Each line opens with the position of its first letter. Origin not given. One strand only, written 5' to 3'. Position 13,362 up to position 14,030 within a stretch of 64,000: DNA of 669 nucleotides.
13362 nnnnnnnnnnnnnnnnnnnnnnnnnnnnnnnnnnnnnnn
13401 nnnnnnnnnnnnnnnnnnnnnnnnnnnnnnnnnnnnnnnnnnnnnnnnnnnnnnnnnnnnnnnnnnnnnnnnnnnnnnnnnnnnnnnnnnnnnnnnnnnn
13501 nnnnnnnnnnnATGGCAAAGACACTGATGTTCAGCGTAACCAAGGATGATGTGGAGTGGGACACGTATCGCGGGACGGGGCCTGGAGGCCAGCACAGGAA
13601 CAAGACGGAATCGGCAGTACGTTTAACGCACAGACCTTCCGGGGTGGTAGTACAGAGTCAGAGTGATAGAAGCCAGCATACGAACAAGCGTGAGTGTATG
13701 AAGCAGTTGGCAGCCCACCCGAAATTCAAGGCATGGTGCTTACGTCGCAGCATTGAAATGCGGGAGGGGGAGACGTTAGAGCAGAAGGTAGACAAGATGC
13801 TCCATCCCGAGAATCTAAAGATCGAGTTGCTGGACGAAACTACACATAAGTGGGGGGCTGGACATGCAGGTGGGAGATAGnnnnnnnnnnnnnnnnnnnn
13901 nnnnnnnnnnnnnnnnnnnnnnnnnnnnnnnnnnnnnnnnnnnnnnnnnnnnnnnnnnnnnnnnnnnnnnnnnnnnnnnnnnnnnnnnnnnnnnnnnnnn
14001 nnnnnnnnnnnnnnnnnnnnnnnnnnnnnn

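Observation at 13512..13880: Phage-encoded GGQ-motif ArfB/RF-1-domain peptidyl-tRNA hydrolase inside the paralog array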

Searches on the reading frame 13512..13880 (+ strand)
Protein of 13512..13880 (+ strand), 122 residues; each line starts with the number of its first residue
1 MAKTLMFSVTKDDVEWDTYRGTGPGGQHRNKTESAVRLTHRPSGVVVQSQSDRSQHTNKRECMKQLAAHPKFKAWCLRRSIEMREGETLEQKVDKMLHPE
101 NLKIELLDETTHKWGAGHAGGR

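Call 3: search_protein_families(library=pfam, proteins=[window:13512-13877:+], max_evalue=1)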
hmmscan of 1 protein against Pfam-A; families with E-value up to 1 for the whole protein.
window:13512-13877:+ (122 aa): 2 families
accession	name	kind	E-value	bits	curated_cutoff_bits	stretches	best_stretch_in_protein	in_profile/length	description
PF00472.26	RF-1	-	1.3e-24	86.8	35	1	7-69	5-68/116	RF-1 domain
PF11285.13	DUF3086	-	0.063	12.8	24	1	40-91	97-147/277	Protein of unknown function (DUF3086)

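Call 4: search_protein_families(library=ncbifam, proteins=[window:13512-13877:+], max_evalue=1)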
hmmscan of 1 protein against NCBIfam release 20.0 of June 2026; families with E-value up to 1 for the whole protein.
window:13512-13877:+ (122 aa): 5 families
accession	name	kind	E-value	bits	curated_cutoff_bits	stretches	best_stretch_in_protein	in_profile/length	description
TIGR00020.2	prfB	exception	3.8e-25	88.7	370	1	7-69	222-284/353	peptide chain release factor 2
NF001859.2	PRK00591.1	equivalog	1.7e-21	76.7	400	1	7-68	209-270/347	peptide chain release factor 1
TIGR03072.1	release_prfH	equivalog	3e-21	75.9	166.65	1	9-68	103-162/200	peptide chain release factor H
TIGR00019.1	prfA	equivalog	1.1e-20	73.9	423.25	1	8-69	218-279/361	peptide chain release factor 1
NF006718.0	PRK09256.1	equivalog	2.5e-10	40.2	100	2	7-39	10-42/140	alternative ribosome rescue aminoacyl-tRNA hydrolase ArfB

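Call 5: search_protein_families(library=phrogs, proteins=[window:13512-13877:+], max_evalue=1)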
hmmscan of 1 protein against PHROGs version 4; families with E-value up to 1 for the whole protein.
window:13512-13877:+ (122 aa): 6 families
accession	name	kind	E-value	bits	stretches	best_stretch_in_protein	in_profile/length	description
phrog_3122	-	other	1.1e-23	84.8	1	2-109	20-124/136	RF-1 domain peptide chain release factor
phrog_19918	-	unknown function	2.1e-19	71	1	5-68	211-274/355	-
phrog_20323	-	other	8.7e-12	45.7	1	13-67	6-59/73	RF-1 domain peptide chain release factor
phrog_35727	-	unknown function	6.9e-06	26.9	1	20-67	16-63/162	-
phrog_32571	-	unknown function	0.00025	22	1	9-73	59-119/136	-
phrog_27997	-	unknown function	0.38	11.7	1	25-63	17-55/72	-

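Call 6: search_solved_structures(query=window:13512-13877:+, max_evalue=1, show_alignments=3)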
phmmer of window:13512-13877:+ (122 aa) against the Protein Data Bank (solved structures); distinct sequences matched with E-value up to 1: 53.
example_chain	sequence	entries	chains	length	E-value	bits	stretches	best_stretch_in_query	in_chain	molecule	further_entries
1gqe_A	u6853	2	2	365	1.5e-17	67.1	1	9-69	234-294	RELEASE FACTOR 2 | peptide chain release factor RF-2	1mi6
6ot3_A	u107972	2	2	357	2.7e-17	66.3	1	9-69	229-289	Peptide chain release factor 2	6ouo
6ost_7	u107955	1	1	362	2.7e-17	66.3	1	9-69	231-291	Peptide chain release factor 2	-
1ml5_Z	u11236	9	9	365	2.8e-17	66.3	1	9-69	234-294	Peptide chain release factor 2 | Peptide chain release factor RF2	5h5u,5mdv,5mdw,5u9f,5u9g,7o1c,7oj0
8p16_6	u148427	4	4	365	2.8e-17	66.2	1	9-69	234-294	Peptide chain release factor RF2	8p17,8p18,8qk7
6ogf_8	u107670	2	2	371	2.8e-17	66.2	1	9-69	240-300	Peptide chain release factor 2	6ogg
6og7_8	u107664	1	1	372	2.8e-17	66.2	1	9-69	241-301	Peptide chain release factor RF2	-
5dfe_QY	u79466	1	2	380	2.9e-17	66.2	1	9-69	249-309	Peptide chain release factor 2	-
5u4i_v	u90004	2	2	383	2.9e-17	66.2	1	9-69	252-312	Peptide chain release factor 2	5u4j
6c4h_v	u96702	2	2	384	3e-17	66.2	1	9-69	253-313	Peptide chain release factor RF2 | Peptide chain release factor 2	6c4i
5czp_QY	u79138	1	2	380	3e-17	66.1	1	9-69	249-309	Peptide chain release factor 2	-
5mgp_z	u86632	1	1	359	1.9e-16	63.6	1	9-69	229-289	Peptide chain release factor 2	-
5o2r_v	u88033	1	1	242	4.6e-15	59.1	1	10-76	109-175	Peptide chain release factor RF1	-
6orl_A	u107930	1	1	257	5.1e-15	59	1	10-75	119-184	Peptide chain release factor 1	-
6osk_A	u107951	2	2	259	5.2e-15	58.9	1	10-75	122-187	Peptide chain release factor 1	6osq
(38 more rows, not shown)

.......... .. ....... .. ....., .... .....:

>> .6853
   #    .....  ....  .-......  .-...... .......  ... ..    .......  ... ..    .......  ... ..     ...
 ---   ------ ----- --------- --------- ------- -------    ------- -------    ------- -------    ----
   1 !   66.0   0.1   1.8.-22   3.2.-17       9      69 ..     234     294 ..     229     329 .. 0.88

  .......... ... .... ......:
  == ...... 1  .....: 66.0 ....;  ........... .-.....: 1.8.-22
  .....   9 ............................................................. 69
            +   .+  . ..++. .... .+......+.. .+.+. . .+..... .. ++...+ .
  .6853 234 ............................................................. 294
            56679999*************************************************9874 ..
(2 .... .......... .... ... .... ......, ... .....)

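Call 9: search_dna_similar(query=window:13512-13877:+, collection=phages, mode=protein, max_rows=40, max_evalue=0.001)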
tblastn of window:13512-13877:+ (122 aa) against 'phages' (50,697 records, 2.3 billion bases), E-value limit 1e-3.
Records with a match: 262; places in all: 262; records where one place covers at least 80% of the query: 209.
Best place of each record, by identity: 60-80% 4; <60% 258.
By first word of the organism name: Mycobacterium 206; Bacteriophage 23; Listeria 12; Staphylococcus 4; Acinetobacter 4; Salmonella 4; Tunturiibacter 2; Enterococcus 2; uncultured 2; Mycolicibacterium 1; and 2 more.
By host as written in the record: Mycobacterium smegmatis mc2 155 158; - 33; Mycobacterium smegmatis mc#155 23; Listeria monocytogenes 12; Mycobacterium sp. 6; Mycobacterium smegmatis mc2155 4; Staphylococcus aureus 4; Mycobacterium smegmatius mc2 155 3; and 14 more.
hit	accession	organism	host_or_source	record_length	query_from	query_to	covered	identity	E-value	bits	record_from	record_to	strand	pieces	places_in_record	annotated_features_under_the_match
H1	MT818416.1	Mycobacterium phage BackyardAgain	Mycobacterium smegmatis mc#155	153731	1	114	93%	40.4%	7e-18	83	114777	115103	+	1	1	206: RF-1 peptide chain release factor | 205: hypothetical protein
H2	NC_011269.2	Mycobacterium phage ScottMcG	-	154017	1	114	93%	40.4%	7e-18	83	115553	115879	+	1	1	204: RF-1 domain peptide chain release factor | 203: hypothetical protein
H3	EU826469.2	Mycobacterium phage ScottMcG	Mycobacterium sp.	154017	1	114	93%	40.4%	7e-18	83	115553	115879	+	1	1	204: RF-1 peptide chain release factor | 203: hypothetical protein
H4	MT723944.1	Mycobacterium phage ChaylaJr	Mycobacterium smegmatis mc#155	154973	1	114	93%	40.4%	7e-18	83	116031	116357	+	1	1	208: RF-1 peptide chain release factor | 207: hypothetical protein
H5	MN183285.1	Mycobacterium phage YoungMoneyMata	Mycobacterium smegmatis mc2 155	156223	1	114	93%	40.4%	7e-18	83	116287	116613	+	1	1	209: RF-1 peptide chain release factor | 208: hypothetical protein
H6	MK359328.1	Mycobacterium phage EmmaElysia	Mycobacterium smegmatis mc2 155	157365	1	114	93%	40.4%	7e-18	83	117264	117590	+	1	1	214: RF-1 peptide chain release factor | 213: hypothetical protein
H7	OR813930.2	Mycobacterium phage WXIN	Mycolicibacterium septicum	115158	3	109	88%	42.1%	7e-19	86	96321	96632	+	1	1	peptide chain release factor 1 | hypothetical protein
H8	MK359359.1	Mycobacterium phage Colt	Mycobacterium smegmatis mc2 155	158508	1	109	89%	40.4%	5e-19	86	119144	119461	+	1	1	201: RF-1 peptide chain release factor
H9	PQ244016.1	Mycobacterium phage Blubba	Mycobacterium smegmatis mc2 155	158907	1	109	89%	40.4%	5e-19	86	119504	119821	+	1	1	199: RF-1 peptide chain release factor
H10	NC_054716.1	Mycobacterium phage Cane17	Mycobacterium smegmatis mc2 155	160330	1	109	89%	40.4%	5e-19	86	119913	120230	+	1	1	201: RF-1 domain peptide chain release factor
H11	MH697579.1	Mycobacterium phage Cane17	Mycobacterium smegmatis mc2 155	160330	1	109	89%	40.4%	5e-19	86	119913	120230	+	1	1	201: RF-1 peptide chain release factor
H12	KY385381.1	Mycobacterium phage EniyanLRS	Mycolicibacterium smegmatis MC2 155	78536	1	106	87%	41.5%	2e-19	87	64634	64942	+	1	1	129: RF-1 peptide chain release factor | 128: RNA binding protein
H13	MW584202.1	Mycobacterium phage prophiGD54-2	Mycobacterium abscessus GD54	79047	1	114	93%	38.6%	8e-17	80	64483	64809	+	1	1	125: RF-1 peptide chain release factor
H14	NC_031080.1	Mycobacterium phage Tonenili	Mycobacterium smegmatis mc2 155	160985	1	109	89%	39.5%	1e-17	82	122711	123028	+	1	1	RF-1 domain peptide chain release factor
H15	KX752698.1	Mycobacterium phage Tonenili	Mycobacterium smegmatis mc2 155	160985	1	109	89%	39.5%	1e-17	82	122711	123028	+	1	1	RF-1 peptide chain release factor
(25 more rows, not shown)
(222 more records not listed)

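Call 10: find_homologous_proteins(query=window:13512-13877:+)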
Query window:13512-13877:+ (122 aa): 336 proteins with E <= 0.001 among 341 candidates; the best 120 are listed.
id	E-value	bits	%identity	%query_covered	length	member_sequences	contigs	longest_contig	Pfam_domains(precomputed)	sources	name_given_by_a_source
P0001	9.1e-66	237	93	93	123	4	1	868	PF00472.27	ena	-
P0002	1.2e-39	153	61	89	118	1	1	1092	PF00472.27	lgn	-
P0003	1.5e-30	124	56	89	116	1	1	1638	PF00472.27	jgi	jgi:hypothetical protein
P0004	2.4e-26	110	54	84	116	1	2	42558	PF00472.27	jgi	-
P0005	4.1e-26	109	54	82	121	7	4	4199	PF00472.27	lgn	-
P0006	1.2e-25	108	51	89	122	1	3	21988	PF00472.27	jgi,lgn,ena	-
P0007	3.1e-25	107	50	89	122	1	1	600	PF00472.27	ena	-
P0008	7.4e-25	105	49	93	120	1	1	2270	PF00472.27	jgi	jgi:protein subunit release factor A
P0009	9.8e-25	105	49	89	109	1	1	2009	PF00472.27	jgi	jgi:protein subunit release factor B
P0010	1.1e-24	105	50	89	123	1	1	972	PF00472.27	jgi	-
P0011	4.5e-24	103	51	86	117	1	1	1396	PF00472.27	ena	-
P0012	4.9e-24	103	52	84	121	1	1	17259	PF00472.27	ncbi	-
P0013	8.9e-24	102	48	92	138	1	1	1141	PF00472.27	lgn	-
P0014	4.4e-23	100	46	88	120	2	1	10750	PF00472.27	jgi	-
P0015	4.5e-23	100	50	83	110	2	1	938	PF00472.27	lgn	-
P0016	4.7e-23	99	47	84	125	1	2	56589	PF00472.27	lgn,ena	-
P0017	8.3e-23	99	46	84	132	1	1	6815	PF00472.27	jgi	-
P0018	8.9e-23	99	49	84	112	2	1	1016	PF00472.27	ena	-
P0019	1.9e-22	98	47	84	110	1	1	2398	PF00472.27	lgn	-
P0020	2.1e-22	97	61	61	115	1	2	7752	PF00472.27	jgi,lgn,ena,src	-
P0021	2.5e-22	97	50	86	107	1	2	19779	PF00472.27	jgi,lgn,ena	-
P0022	2.6e-22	97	50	82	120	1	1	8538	PF00472.27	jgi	-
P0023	3.4e-22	97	51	86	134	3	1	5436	PF00472.27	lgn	-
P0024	3.4e-22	97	45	92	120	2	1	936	PF00472.27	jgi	jgi:protein subunit release factor B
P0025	4.6e-22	96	46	87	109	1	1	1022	PF00472.27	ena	-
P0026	4.6e-22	96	64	60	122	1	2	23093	PF00472.27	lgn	-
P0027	1.1e-21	95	50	52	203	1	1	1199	PF00472.27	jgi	jgi:ribosome-associated protein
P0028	1.4e-21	95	48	86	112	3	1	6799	PF00472.27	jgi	-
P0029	1.5e-21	95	44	85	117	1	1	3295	PF00472.27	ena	-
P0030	2.3e-21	94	47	88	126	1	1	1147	PF00472.27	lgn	-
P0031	2.6e-21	94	45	86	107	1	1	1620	PF00472.27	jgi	jgi:peptide chain release factor 1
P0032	3.0e-21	94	45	84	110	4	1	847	PF00472.27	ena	-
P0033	7.8e-21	92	50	86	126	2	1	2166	PF00472.27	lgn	-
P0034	1.9e-20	91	44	92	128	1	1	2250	PF00472.27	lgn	-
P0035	3.2e-20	90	43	87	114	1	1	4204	PF00472.27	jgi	jgi:protein subunit release factor B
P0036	6.8e-20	89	47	85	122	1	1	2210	PF00472.27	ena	-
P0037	7.8e-20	89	46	86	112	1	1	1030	PF00472.27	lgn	-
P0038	8.9e-20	89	44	84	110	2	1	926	PF00472.27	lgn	-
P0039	1.3e-19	88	42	89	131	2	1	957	PF00472.27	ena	-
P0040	1.6e-18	85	43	84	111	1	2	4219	PF00472.27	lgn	-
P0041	8.5e-18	83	48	85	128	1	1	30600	PF00472.27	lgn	-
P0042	1.4e-17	82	49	75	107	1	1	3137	PF00472.27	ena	-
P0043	2.5e-17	81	41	84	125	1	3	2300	PF00472.27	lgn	-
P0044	2.7e-17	81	56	61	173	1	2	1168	PF03462.24,PF00472.27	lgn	-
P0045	8.1e-17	79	45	80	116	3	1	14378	PF00472.27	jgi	-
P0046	1.0e-16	79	40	89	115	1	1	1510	PF00472.27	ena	-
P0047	1.2e-16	79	47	84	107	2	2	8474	PF00472.27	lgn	-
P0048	3.1e-16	77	78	40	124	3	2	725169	PF00472.27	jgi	-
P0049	3.6e-16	77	44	84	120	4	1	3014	PF00472.27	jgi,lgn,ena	-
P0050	4.1e-16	77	70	46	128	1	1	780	PF00472.27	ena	-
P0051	4.2e-16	77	70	46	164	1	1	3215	PF00472.27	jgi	jgi:peptide chain release factor 2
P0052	5.0e-16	77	63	52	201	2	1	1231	PF03462.24,PF00472.27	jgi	jgi:peptide chain release factor 1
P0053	6.2e-16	77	41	84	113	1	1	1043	PF00472.27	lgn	-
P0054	7.9e-16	76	70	44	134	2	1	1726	PF00472.27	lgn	-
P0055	8.6e-16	76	70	44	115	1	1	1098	PF00472.27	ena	-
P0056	8.7e-16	76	63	51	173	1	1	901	PF03462.24,PF00472.27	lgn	-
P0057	9.1e-16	76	42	85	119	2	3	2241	PF00472.27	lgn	-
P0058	9.3e-16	76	45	84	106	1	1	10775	PF00472.27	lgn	-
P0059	9.4e-16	76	49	67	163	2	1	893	PF00472.27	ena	-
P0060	1.0e-15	76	41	87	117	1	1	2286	PF00472.27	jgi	-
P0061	1.0e-15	76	57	55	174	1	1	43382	PF03462.24,PF00472.27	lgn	-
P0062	1.3e-15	76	58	53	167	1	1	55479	PF00472.27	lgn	-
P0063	1.4e-15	75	69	44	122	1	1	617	PF00472.27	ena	-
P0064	1.5e-15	75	42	87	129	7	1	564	PF00472.27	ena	-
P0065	1.5e-15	75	69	44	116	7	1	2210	PF00472.27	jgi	-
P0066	1.8e-15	75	70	41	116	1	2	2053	PF00472.27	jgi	jgi:protein subunit release factor B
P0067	2.1e-15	75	39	88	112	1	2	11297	PF00472.27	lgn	-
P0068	2.5e-15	75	68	46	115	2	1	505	PF00472.27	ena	-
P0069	3.6e-15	74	58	45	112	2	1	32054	PF00472.27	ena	-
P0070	4.5e-15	74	57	54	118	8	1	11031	PF00472.27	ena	-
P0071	5.3e-15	73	39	88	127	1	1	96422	PF00472.27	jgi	jgi:protein subunit release factor B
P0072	5.3e-15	73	66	48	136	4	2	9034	PF00472.27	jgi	jgi:protein subunit release factor A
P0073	5.6e-15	73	41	87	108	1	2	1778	PF00472.27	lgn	-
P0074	6.0e-15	73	67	44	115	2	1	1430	PF00472.27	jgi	jgi:protein subunit release factor B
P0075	6.7e-15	73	52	68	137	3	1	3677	PF00472.27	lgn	-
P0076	1.1e-14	73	61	51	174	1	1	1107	PF03462.24,PF00472.27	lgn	-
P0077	1.7e-14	72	39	89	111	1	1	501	PF00472.27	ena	-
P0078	1.7e-14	72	60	49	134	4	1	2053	PF00472.27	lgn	-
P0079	1.8e-14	72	65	44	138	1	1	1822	PF00472.27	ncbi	-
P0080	2.5e-14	71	69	45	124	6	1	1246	PF00472.27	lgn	-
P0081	2.5e-14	71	56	51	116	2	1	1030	PF00472.27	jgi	jgi:peptide chain release factor 2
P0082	2.9e-14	71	64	45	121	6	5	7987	PF00472.27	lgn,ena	-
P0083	4.0e-14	71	59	52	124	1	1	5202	PF00472.27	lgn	-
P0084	4.9e-14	70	51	66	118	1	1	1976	PF00472.27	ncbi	-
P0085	6.0e-14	70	56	54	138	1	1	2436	PF00472.27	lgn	-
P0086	7.1e-14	70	60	51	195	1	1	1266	PF03462.24,PF00472.27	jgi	jgi:peptide chain release factor 1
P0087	8.8e-14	70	56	56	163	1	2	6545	PF03462.24,PF00472.27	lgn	-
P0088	9.5e-14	69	65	45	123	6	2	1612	PF00472.27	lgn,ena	-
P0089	1.1e-13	69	65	45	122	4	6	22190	PF00472.27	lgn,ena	-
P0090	1.1e-13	69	61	44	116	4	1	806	PF00472.27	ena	-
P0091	1.2e-13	69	60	52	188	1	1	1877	PF03462.24,PF00472.27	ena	-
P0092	1.3e-13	69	58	52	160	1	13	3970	PF03462.24,PF00472.27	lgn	-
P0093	1.5e-13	69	41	83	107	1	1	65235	PF00472.27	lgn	-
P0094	1.8e-13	69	60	48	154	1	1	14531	PF00472.27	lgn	-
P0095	2.0e-13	68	60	48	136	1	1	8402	PF00472.27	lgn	-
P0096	2.2e-13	68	60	52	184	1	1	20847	PF03462.24,PF00472.27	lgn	-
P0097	2.8e-13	68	70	39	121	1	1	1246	PF00472.27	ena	-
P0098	2.8e-13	68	66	46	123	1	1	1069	PF00472.27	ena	-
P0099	2.9e-13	68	67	38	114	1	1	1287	PF00472.27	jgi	jgi:ribosome-associated protein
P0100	3.0e-13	68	38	85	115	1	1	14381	PF00472.27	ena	-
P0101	3.1e-13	68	54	55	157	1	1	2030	PF00472.27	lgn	-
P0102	3.4e-13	68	76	34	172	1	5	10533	PF00472.27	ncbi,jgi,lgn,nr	ncbi:MAG: peptide chain release factor-like protein [Planctomycetes bacterium]|nr:peptide chain rele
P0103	3.7e-13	68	77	35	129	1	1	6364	PF00472.27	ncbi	-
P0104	4.2e-13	67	58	49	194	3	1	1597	PF03462.24,PF00472.27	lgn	-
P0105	4.3e-13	67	76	34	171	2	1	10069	PF00472.27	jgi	-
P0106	4.4e-13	67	56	51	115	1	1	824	PF00472.27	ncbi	-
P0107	5.1e-13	67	64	45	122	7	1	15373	PF00472.27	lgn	-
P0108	5.7e-13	67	57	52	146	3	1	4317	PF00472.27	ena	-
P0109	5.7e-13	67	67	40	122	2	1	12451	PF00472.27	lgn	-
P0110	6.0e-13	67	76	34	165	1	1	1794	PF00472.27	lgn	-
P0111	6.1e-13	67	70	38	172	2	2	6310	PF00472.27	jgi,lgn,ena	-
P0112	6.9e-13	67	59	46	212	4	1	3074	PF03462.24,PF00472.27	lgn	-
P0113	7.3e-13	67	60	45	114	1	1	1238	PF00472.27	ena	-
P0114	7.8e-13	67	66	41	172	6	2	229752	PF00472.27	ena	-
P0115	8.3e-13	66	56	45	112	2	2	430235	PF00472.27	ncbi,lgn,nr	ncbi:MAG: peptide chain release factor-like protein [Desulfarculaceae bacterium]|nr:peptide chain re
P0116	9.0e-13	66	57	52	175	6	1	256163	PF03462.24,PF00472.27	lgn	-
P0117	1.2e-12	66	63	44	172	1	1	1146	PF00472.27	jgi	jgi:hypothetical protein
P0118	1.3e-12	66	63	46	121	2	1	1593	PF00472.27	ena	-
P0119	1.3e-12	66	70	41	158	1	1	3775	PF00472.27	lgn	-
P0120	1.6e-12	65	61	44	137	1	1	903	PF00472.27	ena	-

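Call 21: get_annotated_region(hit=H2, flank=6000)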
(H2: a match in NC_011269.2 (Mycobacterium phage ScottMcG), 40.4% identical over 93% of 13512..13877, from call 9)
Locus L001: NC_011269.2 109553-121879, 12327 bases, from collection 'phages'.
description: Mycobacterium phage ScottMcG, complete genome.
organism: Mycobacterium phage ScottMcG (NCBI taxid 546807)
taxonomy: Viruses; Duplodnaviria; Heunggongvirae; Uroviricota; Caudoviricetes; Ceeclamvirinae; Bixzunavirus; Bixzunavirus Bxz1
host: -; source: -; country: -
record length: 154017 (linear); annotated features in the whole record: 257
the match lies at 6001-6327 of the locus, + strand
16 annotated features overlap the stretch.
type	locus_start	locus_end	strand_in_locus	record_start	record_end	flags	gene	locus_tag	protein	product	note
CDS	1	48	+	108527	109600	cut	198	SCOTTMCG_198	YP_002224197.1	DNA primase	-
CDS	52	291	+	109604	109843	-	199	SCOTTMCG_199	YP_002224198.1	hypothetical protein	-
CDS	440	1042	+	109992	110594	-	200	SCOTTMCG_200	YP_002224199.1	hypothetical protein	-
CDS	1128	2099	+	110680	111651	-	201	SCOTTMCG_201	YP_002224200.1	single strand DNA binding protein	-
CDS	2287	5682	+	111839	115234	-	202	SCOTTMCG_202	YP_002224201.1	DNA polymerase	DNA pol III alpha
CDS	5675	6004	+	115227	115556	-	203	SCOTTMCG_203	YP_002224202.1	hypothetical protein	-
CDS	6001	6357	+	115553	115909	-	204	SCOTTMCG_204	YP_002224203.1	RF-1 domain peptide chain release factor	RF1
CDS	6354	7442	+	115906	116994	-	205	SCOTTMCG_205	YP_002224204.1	UvsX-like recombinase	RecA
CDS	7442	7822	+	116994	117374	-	206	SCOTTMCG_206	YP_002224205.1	Holliday junction resolvase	-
CDS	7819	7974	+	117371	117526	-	207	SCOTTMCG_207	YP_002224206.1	hypothetical protein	-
CDS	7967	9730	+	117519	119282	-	208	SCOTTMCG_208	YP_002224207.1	exonuclease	putative prolipoprotein diacylglyceryl transferase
CDS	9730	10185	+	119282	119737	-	209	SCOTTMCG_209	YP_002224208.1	RusA-like Holliday junction resolvase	RusA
CDS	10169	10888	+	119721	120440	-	210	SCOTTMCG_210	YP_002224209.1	hypothetical protein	-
CDS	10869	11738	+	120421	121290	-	211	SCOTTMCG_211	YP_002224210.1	hypothetical protein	-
CDS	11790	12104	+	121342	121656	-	212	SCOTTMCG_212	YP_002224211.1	hypothetical protein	-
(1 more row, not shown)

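Call 22: get_annotated_region(hit=H12, flank=5000)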
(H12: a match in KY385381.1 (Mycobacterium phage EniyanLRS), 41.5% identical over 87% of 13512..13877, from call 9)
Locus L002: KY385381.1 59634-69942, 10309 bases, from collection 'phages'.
description: Mycobacterium phage EniyanLRS, complete genome.
organism: Mycobacterium phage EniyanLRS (NCBI taxid 1933770)
taxonomy: Viruses; Duplodnaviria; Heunggongvirae; Uroviricota; Caudoviricetes; Vilmaviridae; Wildcatvirus; Mycobacterium virus Wildcat
host: Mycolicibacterium smegmatis MC2 155; source: soil; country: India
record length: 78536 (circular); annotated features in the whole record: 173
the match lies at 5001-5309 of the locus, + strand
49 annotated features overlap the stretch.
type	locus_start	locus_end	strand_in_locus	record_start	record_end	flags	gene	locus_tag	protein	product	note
tRNA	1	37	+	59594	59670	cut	101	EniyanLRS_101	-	tRNA-Met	tRNA-Met (cat)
CDS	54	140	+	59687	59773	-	169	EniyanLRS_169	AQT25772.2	hypothetical protein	-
tRNA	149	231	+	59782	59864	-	104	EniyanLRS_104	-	tRNA-Tyr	tRNA-Tyr(gta)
tRNA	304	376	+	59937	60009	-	105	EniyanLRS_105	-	tRNA-Ala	tRNA-Ala(tgc)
tRNA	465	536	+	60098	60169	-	106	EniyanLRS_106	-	tRNA-Val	tRNA-Val(tac)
tRNA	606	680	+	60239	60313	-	107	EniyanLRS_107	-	tRNA-Leu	tRNA-Leu(tag)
tRNA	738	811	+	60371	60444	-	108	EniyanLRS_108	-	tRNA-Leu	tRNA-Leu(caa)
tRNA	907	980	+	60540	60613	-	109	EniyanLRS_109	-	tRNA-Gly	tRNA-Gly(tcc)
tRNA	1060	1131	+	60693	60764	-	110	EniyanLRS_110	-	tRNA-Gly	tRNA-Gly(gcc)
tRNA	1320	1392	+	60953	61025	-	112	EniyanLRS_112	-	tRNA-Gln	tRNA-Gln(ctg)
tRNA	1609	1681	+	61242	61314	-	113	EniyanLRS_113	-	tRNA-Asp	tRNA-Asp (gtc)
tRNA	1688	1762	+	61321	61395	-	114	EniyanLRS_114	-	tRNA-Thr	tRNA-Thr(agt)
tRNA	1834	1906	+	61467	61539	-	115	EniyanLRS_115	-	tRNA-Lys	tRNA-Lys(ctt)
tRNA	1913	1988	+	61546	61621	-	116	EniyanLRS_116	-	tRNA-Cys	tRNA-Cys (gca)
tRNA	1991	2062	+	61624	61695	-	117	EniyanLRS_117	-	tRNA-Ile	tRNA-Ile(gat)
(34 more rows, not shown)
